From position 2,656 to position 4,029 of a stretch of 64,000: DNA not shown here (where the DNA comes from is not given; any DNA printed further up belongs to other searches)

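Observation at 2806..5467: comM/yifB disrupted after NPCPC by an element carrying a large serine recombinase; att-like inverted repeat at the junction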

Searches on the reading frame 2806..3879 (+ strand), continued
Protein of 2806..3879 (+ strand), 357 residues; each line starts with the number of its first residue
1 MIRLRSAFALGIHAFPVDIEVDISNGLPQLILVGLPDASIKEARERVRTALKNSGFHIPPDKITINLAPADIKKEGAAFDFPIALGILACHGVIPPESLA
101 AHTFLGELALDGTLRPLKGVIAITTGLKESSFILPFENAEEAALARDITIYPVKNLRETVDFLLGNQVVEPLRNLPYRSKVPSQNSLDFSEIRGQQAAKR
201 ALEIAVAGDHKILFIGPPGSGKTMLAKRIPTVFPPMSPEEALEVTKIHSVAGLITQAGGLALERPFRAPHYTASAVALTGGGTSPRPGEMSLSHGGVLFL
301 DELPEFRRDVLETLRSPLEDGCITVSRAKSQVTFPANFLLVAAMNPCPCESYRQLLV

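Call 41: find_encoding_contigs(protein=P0005, flank=10000, max_places=2)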
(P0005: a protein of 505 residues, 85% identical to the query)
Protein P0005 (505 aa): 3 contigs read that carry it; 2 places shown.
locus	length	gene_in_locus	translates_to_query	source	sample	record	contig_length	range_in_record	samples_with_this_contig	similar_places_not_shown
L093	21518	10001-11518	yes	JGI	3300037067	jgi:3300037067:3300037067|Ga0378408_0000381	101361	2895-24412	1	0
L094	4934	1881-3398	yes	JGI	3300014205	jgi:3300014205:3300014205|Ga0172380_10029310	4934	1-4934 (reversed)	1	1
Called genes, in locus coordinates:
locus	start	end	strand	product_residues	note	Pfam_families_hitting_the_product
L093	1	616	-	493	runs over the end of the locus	-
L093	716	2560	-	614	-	PF13522:GATase_6, PF13537:GATase_7, PF01380:SIS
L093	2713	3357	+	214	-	-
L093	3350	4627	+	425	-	PF10091:Glycoamylase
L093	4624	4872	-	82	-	-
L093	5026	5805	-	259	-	PF04542:Sigma70_r2, PF04539:Sigma70_r3, PF08281:Sigma70_r4_2, PF04545:Sigma70_r4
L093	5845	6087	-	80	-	PF00376:MerR, PF12728:HTH_17 (weak), PF13411:MerR_1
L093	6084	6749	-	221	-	PF14559:TPR_19 (faint), PF12895:ANAPC3 (faint), PF07719:TPR_2 (faint), PF13428:TPR_14 (faint)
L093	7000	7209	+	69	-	-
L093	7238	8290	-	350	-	PF03255:ACCA, PF01039:Carboxyl_trans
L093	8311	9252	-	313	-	PF01476:LysM, PF03734:YkuD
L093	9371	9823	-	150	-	PF02681:DUF212, PF01569:PAP2 (faint)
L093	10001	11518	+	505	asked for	PF13541:ChlI, PF00158:Sigma54_activat (faint), PF01078:Mg_chelatase, PF07728:AAA_5, PF00493:MCM (weak), PF13335:Mg_chelatase_C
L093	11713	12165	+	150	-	PF00072:Response_reg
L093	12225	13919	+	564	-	PF00072:Response_reg, PF00990:GGDEF, PF00563:EAL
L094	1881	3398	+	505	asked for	PF13541:ChlI, PF00158:Sigma54_activat (faint), PF01078:Mg_chelatase, PF07728:AAA_5, PF00493:MCM (weak), PF13335:Mg_chelatase_C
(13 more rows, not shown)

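Call 48: find_encoding_contigs(protein=P0301, flank=10000, max_places=3)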
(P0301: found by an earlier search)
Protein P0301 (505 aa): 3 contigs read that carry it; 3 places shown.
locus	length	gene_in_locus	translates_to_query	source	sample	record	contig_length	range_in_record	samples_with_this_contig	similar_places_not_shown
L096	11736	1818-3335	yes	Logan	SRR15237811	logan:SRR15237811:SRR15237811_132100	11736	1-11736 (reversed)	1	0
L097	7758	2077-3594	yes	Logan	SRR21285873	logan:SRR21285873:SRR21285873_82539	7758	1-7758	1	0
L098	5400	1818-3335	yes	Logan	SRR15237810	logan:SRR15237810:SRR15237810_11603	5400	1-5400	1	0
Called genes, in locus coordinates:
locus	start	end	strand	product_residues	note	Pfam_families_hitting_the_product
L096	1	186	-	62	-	?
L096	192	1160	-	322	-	PF01476:LysM, PF03734:YkuD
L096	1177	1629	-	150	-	PF02681:DUF212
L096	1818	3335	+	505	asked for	PF13541:ChlI, PF00158:Sigma54_activat (faint), PF00493:MCM (faint), PF01078:Mg_chelatase, PF07728:AAA_5, PF13335:Mg_chelatase_C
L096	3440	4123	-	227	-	PF00011:HSP20, PF17886:ArsA_HSP20 (weak)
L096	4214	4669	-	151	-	PF00011:HSP20, PF17886:ArsA_HSP20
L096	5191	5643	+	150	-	PF00072:Response_reg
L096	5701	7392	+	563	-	PF00072:Response_reg, PF00990:GGDEF, PF00563:EAL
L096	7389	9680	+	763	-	PF00989:PAS, PF08448:PAS_4, PF13426:PAS_9, PF00989:PAS, PF08448:PAS_4, PF13426:PAS_9, PF00512:HisKA, PF02518:HATPase_c, +2 more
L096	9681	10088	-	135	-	PF08378:NERD (weak), PF02021:UPF0102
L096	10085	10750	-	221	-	PF01351:RNase_HII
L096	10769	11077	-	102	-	PF01245:Ribosomal_L19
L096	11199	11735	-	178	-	?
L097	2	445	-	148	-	?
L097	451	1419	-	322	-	PF01476:LysM, PF03734:YkuD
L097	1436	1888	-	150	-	PF02681:DUF212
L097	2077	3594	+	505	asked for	PF13541:ChlI, PF00158:Sigma54_activat (faint), PF00493:MCM (faint), PF01078:Mg_chelatase, PF07728:AAA_5, PF13335:Mg_chelatase_C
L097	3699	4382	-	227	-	PF00011:HSP20, PF17886:ArsA_HSP20 (weak)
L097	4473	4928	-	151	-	PF00011:HSP20, PF17886:ArsA_HSP20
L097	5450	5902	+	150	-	PF00072:Response_reg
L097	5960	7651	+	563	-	PF00072:Response_reg, PF00990:GGDEF, PF00563:EAL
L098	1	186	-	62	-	?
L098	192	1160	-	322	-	PF01476:LysM, PF03734:YkuD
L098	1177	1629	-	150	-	PF02681:DUF212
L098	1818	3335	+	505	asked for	PF13541:ChlI, PF00158:Sigma54_activat (faint), PF00493:MCM (faint), PF01078:Mg_chelatase, PF07728:AAA_5, PF13335:Mg_chelatase_C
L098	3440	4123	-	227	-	PF00011:HSP20, PF17886:ArsA_HSP20 (weak)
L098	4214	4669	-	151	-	PF00011:HSP20, PF17886:ArsA_HSP20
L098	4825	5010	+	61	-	-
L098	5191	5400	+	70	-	?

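Call 49: find_encoding_contigs(protein=P0304, flank=10000, max_places=3)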
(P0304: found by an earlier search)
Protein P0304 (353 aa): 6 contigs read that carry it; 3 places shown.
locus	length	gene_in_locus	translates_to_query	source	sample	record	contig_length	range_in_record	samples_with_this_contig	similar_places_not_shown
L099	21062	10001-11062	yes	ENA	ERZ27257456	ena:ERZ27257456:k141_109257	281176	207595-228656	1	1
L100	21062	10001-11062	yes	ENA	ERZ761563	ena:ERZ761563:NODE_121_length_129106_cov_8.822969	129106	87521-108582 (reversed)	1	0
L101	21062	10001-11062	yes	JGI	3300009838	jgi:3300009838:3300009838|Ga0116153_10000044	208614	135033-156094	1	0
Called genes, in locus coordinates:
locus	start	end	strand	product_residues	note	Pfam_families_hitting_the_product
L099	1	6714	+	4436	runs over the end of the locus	PF05048:NosD, PF05593:RHS_repeat (faint), PF13229:Beta_helix, PF15711:ILEI (faint)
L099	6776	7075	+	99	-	PF25857:DUF7957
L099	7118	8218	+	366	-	PF13424:TPR_12 (faint), PF13431:TPR_17 (faint), PF00515:TPR_1 (faint), PF13181:TPR_8 (faint), PF13371:TPR_9 (faint), PF13414:TPR_11 (weak), PF13432:TPR_16 (weak), PF07719:TPR_2 (weak), +2 more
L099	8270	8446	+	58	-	-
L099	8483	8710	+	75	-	PF01381:HTH_3, PF13413:HTH_25 (weak)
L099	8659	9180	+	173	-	-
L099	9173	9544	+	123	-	-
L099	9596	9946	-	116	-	PF01381:HTH_3 (weak)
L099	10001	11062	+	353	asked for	PF00356:LacI, PF00532:Peripla_BP_1, PF13377:Peripla_BP_3, PF13407:Peripla_BP_4 (weak)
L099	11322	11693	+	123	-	-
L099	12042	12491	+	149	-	-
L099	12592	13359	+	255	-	-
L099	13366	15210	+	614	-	PF02534:T4SS-DNA_transf, PF10412:TrwB_AAD_bind (faint), PF12696:TraG-D_C (weak)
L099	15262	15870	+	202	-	-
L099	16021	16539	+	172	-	-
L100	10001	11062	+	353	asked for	PF00356:LacI, PF00532:Peripla_BP_1, PF13377:Peripla_BP_3, PF13407:Peripla_BP_4 (weak)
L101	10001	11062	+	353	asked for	PF00356:LacI, PF00532:Peripla_BP_1, PF13377:Peripla_BP_3, PF13407:Peripla_BP_4 (weak)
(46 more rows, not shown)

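Call 54: find_encoding_contigs(protein=P0351, flank=10000, max_places=6)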
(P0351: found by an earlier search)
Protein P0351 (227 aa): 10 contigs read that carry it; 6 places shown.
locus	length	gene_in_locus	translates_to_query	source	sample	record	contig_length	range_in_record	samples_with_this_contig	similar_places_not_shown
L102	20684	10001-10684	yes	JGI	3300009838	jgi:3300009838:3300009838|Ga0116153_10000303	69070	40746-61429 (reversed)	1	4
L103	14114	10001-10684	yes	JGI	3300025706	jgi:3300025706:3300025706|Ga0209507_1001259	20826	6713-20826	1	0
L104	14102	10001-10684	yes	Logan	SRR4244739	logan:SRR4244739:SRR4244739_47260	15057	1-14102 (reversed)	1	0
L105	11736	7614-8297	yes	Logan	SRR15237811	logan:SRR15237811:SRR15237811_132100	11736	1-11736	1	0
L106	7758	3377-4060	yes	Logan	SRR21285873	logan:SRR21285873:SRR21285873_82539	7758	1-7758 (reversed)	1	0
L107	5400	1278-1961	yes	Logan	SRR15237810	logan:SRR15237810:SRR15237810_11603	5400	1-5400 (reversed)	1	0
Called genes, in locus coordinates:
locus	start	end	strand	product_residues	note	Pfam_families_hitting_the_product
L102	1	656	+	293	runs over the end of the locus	PF17827:PrmC_N, PF03602:Cons_hypoth95, PF05175:MTS, PF06325:PrmA, PF07669:Eco57I, PF08242:Methyltransf_12, PF13649:Methyltransf_25, PF13847:Methyltransf_31 (weak), +1 more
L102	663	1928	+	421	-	PF00275:EPSP_synthase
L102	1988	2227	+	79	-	PF00886:Ribosomal_S16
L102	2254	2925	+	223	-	PF01746:tRNA_m1G_MT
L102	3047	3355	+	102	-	PF01245:Ribosomal_L19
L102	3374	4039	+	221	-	PF01351:RNase_HII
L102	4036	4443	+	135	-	PF08378:NERD (weak), PF02021:UPF0102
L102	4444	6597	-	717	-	PF00989:PAS, PF08448:PAS_4, PF13426:PAS_9, PF00989:PAS, PF08448:PAS_4, PF13426:PAS_9, PF00512:HisKA, PF02518:HATPase_c, +2 more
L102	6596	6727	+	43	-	-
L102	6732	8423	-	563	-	PF00072:Response_reg, PF00990:GGDEF, PF00563:EAL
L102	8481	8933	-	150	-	PF00072:Response_reg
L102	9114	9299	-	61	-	-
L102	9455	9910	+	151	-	PF00011:HSP20, PF17886:ArsA_HSP20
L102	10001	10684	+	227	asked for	PF00011:HSP20, PF17886:ArsA_HSP20 (weak)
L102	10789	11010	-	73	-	PF13335:Mg_chelatase_C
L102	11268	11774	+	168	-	PF24250:HVO_2718 (faint), PF12844:HTH_19 (faint), PF13560:HTH_31 (faint), PF01381:HTH_3 (weak)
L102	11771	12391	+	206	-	-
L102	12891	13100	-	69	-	-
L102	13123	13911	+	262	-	PF00072:Response_reg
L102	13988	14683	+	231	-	PF00550:PP-binding, PF00072:Response_reg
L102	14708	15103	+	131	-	PF00072:Response_reg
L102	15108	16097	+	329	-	PF12147:Methyltransf_20 (weak), PF13489:Methyltransf_23 (weak), PF13847:Methyltransf_31 (weak)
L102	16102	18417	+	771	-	PF16927:HisKA_7TM, PF02518:HATPase_c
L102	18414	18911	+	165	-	-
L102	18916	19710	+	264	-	PF00072:Response_reg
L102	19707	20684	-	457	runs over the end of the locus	-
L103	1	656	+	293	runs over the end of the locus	PF17827:PrmC_N, PF03602:Cons_hypoth95, PF05175:MTS, PF06325:PrmA, PF07669:Eco57I, PF08242:Methyltransf_12, PF13649:Methyltransf_25, PF13847:Methyltransf_31 (weak), +1 more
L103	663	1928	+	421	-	PF00275:EPSP_synthase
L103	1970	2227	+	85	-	PF00886:Ribosomal_S16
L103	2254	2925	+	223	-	PF01746:tRNA_m1G_MT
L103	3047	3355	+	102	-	PF01245:Ribosomal_L19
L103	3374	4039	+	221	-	PF01351:RNase_HII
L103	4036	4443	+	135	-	PF08378:NERD (weak), PF02021:UPF0102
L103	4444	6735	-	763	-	PF00989:PAS, PF08448:PAS_4, PF13426:PAS_9, PF00989:PAS, PF08448:PAS_4, PF13426:PAS_9, PF00512:HisKA, PF02518:HATPase_c, +2 more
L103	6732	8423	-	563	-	PF00072:Response_reg, PF00990:GGDEF, PF00563:EAL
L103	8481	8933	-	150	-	PF00072:Response_reg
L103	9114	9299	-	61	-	-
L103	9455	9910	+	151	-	PF00011:HSP20, PF17886:ArsA_HSP20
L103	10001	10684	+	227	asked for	PF00011:HSP20, PF17886:ArsA_HSP20 (weak)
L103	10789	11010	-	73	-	PF13335:Mg_chelatase_C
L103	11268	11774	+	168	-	PF24250:HVO_2718 (faint), PF12844:HTH_19 (faint), PF13560:HTH_31 (faint), PF01381:HTH_3 (weak)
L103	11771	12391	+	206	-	-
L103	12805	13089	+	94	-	-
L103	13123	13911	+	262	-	PF00072:Response_reg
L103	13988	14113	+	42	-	?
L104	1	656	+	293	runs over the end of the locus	PF17827:PrmC_N, PF03602:Cons_hypoth95, PF05175:MTS, PF06325:PrmA, PF07669:Eco57I, PF08242:Methyltransf_12, PF13649:Methyltransf_25, PF13847:Methyltransf_31 (weak), +1 more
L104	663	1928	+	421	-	PF00275:EPSP_synthase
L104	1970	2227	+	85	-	PF00886:Ribosomal_S16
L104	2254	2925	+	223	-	PF01746:tRNA_m1G_MT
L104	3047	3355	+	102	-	PF01245:Ribosomal_L19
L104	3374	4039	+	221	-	PF01351:RNase_HII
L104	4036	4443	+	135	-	PF08378:NERD (weak), PF02021:UPF0102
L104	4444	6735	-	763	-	PF00989:PAS, PF08448:PAS_4, PF13426:PAS_9, PF00989:PAS, PF08448:PAS_4, PF13426:PAS_9, PF00512:HisKA, PF02518:HATPase_c, +2 more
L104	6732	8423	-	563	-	PF00072:Response_reg, PF00990:GGDEF, PF00563:EAL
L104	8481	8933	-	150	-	PF00072:Response_reg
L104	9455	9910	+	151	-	PF00011:HSP20, PF17886:ArsA_HSP20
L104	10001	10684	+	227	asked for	PF00011:HSP20, PF17886:ArsA_HSP20 (weak)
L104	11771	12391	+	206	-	-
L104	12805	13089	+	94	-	-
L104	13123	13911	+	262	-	PF00072:Response_reg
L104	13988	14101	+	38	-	?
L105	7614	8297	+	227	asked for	PF00011:HSP20, PF17886:ArsA_HSP20 (weak)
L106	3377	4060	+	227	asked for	PF00011:HSP20, PF17886:ArsA_HSP20 (weak)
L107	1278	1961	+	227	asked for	PF00011:HSP20, PF17886:ArsA_HSP20 (weak)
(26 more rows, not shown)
